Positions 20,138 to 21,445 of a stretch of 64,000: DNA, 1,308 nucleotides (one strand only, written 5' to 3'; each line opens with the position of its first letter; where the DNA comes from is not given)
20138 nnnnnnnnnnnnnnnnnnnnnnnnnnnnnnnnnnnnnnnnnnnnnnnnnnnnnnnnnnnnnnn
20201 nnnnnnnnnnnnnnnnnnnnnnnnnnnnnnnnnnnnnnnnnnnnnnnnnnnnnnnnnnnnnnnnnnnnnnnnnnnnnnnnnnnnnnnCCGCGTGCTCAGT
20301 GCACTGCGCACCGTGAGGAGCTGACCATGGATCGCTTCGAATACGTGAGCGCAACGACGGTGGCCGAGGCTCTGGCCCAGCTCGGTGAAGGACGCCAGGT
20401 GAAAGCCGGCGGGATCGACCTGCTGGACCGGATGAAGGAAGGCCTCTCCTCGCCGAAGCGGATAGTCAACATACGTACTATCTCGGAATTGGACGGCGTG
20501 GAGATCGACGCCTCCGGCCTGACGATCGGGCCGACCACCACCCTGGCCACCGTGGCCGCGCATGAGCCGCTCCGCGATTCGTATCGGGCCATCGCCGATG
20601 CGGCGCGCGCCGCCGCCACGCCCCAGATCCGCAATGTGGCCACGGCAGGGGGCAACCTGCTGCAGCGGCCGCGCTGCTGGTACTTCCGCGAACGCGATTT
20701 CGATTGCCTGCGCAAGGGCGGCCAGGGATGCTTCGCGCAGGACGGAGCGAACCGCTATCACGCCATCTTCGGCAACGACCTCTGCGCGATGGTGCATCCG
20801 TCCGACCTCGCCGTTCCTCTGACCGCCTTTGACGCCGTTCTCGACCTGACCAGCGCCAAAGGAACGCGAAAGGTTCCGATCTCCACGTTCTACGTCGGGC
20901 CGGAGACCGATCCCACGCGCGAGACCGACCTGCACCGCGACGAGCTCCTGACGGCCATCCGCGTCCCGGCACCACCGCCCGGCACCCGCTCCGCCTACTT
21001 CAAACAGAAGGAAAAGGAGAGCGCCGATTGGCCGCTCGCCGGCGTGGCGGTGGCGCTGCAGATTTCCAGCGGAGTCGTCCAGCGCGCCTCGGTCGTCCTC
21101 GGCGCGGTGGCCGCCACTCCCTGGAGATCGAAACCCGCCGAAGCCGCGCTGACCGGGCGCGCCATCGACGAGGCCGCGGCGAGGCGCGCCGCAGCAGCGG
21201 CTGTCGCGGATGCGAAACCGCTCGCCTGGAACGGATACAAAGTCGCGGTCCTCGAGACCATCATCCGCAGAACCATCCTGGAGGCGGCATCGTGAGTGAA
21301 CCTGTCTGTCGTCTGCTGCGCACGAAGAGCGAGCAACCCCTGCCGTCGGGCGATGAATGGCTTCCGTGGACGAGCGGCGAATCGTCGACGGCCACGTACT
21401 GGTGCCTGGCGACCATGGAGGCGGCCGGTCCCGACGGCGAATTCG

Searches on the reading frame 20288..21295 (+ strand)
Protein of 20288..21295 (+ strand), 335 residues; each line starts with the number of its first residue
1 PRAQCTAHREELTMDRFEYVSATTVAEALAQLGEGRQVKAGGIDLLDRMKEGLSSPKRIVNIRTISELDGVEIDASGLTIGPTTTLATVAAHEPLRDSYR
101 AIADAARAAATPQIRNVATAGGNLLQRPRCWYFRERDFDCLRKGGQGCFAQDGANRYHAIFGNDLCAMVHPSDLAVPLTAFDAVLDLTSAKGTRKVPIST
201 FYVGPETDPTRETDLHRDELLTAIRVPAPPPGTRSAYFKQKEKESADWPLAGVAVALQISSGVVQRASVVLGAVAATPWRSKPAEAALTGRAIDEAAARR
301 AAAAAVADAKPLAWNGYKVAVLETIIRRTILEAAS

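Call 20: search_protein_families(library=pfam, proteins=[window:20288-21295:+], max_evalue=0.00001)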
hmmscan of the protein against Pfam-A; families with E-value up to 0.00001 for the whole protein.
window:20288-21295:+ (335 aa): 2 families
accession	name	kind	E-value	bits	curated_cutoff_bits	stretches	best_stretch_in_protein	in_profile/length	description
PF00941.27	FAD_binding_5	-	1.1e-38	133.1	27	1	16-228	2-169/170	FAD binding domain in molybdopterin dehydrogenase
PF03450.22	CO_deh_flav_C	-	8.8e-16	58.3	25.5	1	237-333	2-102/102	CO dehydrogenase flavoprotein C-terminal domain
